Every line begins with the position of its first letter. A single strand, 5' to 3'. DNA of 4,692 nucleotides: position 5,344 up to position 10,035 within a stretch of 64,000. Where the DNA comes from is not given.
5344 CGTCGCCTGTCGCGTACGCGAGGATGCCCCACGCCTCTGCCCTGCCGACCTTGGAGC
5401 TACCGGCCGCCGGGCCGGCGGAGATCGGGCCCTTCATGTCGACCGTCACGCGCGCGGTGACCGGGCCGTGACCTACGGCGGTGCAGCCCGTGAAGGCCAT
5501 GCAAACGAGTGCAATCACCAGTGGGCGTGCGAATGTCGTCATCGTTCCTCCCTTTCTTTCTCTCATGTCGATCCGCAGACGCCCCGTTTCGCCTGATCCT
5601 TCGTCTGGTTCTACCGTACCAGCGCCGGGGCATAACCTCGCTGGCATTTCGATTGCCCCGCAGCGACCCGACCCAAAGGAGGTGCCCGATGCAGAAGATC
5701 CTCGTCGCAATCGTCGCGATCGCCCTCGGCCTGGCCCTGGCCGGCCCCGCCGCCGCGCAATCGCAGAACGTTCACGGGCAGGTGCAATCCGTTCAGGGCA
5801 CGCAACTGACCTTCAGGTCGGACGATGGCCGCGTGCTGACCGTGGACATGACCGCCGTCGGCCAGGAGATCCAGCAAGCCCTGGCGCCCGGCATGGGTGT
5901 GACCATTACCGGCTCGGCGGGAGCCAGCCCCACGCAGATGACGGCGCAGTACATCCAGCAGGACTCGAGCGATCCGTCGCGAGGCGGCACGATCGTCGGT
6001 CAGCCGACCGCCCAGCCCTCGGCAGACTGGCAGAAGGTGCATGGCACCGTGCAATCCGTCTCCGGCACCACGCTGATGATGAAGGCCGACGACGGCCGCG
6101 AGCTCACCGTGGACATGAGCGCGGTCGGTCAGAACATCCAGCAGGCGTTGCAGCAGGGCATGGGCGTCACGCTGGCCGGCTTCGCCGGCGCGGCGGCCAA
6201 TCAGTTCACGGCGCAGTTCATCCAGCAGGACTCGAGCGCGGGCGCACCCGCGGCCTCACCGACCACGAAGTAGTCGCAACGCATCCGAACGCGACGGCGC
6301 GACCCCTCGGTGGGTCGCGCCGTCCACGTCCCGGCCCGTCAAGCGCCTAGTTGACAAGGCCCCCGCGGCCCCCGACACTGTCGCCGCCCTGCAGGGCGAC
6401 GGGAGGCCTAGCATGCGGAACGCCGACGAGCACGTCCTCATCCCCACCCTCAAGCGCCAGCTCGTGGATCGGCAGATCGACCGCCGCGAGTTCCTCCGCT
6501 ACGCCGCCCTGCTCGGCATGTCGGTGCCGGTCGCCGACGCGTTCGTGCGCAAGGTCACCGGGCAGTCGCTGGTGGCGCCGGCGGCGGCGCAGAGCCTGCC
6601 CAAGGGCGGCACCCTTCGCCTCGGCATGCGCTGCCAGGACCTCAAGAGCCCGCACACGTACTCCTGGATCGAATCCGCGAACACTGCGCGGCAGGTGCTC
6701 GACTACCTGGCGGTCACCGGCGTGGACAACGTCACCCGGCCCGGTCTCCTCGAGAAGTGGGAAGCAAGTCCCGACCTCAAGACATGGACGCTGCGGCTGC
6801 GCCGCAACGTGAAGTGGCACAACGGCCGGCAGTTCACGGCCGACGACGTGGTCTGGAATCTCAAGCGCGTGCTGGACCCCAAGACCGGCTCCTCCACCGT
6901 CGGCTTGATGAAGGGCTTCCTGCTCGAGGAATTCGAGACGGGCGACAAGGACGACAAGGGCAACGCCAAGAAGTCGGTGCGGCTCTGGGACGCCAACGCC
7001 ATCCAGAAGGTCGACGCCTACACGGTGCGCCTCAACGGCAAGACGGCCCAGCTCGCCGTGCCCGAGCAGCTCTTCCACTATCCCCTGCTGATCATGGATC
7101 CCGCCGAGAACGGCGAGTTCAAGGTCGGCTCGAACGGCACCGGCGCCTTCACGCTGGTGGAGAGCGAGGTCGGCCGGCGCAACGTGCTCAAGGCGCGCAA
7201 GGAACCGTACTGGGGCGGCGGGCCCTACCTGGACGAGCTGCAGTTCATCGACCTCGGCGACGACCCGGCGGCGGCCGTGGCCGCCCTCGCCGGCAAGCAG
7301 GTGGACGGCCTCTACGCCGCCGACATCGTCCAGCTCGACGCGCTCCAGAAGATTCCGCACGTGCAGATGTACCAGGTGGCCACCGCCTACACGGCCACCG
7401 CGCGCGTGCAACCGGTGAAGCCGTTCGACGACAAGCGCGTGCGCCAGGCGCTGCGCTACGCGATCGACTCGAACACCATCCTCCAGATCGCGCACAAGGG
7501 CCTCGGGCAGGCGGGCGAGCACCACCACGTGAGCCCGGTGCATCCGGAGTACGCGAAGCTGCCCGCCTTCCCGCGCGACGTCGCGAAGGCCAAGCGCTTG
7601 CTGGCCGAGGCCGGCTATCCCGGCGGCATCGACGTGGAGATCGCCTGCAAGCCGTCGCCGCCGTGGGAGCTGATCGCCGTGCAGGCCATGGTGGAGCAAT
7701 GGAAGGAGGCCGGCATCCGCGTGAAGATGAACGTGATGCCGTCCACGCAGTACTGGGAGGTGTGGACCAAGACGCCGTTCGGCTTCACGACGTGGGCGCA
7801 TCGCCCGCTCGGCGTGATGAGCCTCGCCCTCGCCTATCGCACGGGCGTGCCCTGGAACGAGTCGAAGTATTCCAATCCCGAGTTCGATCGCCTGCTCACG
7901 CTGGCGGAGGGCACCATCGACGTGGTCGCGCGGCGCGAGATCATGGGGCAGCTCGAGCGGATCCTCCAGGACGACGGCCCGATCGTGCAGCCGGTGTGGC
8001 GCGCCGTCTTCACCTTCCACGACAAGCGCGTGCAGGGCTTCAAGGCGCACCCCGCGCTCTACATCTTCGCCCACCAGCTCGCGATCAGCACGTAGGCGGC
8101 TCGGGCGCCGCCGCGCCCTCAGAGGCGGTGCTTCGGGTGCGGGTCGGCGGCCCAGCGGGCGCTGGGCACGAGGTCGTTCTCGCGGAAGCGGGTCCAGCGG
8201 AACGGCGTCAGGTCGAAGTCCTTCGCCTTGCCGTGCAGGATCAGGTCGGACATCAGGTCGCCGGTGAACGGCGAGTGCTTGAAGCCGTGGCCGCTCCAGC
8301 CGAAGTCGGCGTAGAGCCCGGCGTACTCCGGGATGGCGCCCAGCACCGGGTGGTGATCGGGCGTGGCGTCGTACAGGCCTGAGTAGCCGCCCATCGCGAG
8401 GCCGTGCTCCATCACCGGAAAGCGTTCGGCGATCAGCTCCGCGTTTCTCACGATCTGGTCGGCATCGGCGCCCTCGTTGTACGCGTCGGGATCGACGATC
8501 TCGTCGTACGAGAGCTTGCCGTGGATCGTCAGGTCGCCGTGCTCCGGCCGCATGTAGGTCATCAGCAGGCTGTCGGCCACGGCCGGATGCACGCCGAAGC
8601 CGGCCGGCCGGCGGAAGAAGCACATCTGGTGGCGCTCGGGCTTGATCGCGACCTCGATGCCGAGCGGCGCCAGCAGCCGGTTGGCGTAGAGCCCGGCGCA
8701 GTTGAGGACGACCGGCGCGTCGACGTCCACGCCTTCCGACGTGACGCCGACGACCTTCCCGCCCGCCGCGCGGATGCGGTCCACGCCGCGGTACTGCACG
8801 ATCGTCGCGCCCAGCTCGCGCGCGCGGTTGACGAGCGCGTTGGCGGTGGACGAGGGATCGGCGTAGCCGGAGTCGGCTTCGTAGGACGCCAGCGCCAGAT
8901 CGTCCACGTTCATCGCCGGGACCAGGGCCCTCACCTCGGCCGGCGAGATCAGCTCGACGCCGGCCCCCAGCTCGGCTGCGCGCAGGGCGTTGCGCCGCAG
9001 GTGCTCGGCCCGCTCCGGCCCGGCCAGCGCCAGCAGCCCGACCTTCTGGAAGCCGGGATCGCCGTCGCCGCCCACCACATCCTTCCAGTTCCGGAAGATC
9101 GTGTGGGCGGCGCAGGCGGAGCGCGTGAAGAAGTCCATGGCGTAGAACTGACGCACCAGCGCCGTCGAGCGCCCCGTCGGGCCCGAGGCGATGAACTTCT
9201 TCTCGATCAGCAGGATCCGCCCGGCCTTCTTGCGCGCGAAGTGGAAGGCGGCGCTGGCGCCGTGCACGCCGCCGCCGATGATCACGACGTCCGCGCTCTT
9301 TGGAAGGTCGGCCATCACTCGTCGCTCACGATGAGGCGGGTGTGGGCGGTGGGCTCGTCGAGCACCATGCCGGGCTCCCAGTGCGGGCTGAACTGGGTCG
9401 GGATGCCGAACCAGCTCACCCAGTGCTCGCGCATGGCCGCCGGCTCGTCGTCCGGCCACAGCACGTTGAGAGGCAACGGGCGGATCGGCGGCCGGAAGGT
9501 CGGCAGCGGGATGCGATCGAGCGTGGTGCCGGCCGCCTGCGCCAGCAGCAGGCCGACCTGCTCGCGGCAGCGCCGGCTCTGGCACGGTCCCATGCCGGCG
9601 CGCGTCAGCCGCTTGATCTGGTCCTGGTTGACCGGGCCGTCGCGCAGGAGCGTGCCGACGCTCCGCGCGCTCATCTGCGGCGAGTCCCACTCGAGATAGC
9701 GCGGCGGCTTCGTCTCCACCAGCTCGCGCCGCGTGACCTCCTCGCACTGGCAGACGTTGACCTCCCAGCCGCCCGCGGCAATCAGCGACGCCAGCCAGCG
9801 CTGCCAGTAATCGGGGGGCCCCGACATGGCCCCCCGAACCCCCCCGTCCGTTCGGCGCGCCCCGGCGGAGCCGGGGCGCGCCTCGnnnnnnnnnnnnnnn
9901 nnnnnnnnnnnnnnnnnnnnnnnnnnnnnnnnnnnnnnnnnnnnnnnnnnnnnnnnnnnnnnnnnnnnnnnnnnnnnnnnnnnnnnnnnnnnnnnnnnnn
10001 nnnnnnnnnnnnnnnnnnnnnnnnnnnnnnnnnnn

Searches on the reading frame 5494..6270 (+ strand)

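Call 50: search_protein_families(library=pfam, proteins=[window:5494-6270:+], max_evalue=0.001)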
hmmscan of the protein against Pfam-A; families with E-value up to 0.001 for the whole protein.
window:5494-6270:+ (259 aa): 5 families
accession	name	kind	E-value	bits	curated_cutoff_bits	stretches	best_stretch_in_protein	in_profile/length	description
PF21660.3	MCP_C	-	6.3e-05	23.4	27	0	99-131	128-160/163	Filamentous archaeal viruses coat protein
PF10387.14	DUF2442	-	0.0001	22.9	23.9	0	186-211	4-29/72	Protein of unknown function (DUF2442)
PF18597.7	SH3_19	-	0.00018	21.8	25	0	97-124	18-45/52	Myosin X N-terminal SH3 domain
PF23284.2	KOW2_Spt5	-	0.00043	20.5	28.9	0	180-201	13-34/50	Transcription elongation factor SPT5, second KOW domain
PF02736.25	Myosin_N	-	0.00045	20.4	27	0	182-207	16-41/45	Myosin N-terminal SH3-like domain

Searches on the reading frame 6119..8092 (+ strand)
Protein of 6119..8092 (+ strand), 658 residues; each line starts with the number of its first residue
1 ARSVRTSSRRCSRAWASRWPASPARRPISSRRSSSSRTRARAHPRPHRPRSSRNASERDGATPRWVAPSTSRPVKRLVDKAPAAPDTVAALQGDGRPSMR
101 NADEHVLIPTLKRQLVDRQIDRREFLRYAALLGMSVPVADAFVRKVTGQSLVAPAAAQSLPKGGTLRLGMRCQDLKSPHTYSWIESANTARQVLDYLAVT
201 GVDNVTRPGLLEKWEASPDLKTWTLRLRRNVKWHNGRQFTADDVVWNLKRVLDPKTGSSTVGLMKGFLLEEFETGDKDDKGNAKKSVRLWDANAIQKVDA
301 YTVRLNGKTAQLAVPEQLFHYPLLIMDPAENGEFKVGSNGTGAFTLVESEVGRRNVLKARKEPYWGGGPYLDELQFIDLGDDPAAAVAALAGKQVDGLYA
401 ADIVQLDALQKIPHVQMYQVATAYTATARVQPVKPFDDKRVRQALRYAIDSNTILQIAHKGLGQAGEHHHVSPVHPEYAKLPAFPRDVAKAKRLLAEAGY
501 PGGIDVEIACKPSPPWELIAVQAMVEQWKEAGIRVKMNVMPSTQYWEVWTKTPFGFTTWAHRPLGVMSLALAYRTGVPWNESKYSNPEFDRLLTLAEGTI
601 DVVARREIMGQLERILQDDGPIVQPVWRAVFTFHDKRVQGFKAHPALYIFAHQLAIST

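Call 50: search_protein_families(library=pfam, proteins=[window:6119-8092:+], max_evalue=0.001)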
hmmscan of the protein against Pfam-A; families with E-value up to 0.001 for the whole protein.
window:6119-8092:+ (658 aa): 1 family
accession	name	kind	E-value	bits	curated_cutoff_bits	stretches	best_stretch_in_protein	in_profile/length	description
PF00496.27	SBP_bac_5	-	5.1e-70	236.9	32.4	1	207-559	3-344/368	Bacterial extracellular solute-binding proteins, family 5 Middle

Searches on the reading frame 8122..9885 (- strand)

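Call 50: search_protein_families(library=pfam, proteins=[window:8122-9885:-], max_evalue=0.001)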
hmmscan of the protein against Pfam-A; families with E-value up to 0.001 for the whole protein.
window:8122-9885:- (588 aa): 2 families
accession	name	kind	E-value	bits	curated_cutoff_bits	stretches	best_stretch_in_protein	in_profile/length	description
PF01266.30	DAO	-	3.6e-58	198.2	27.9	1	199-548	1-353/353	FAD dependent oxidoreductase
PF07992.20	Pyr_redox_2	-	1.6e-05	25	26.1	0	199-231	2-35/291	Pyridine nucleotide-disulphide oxidoreductase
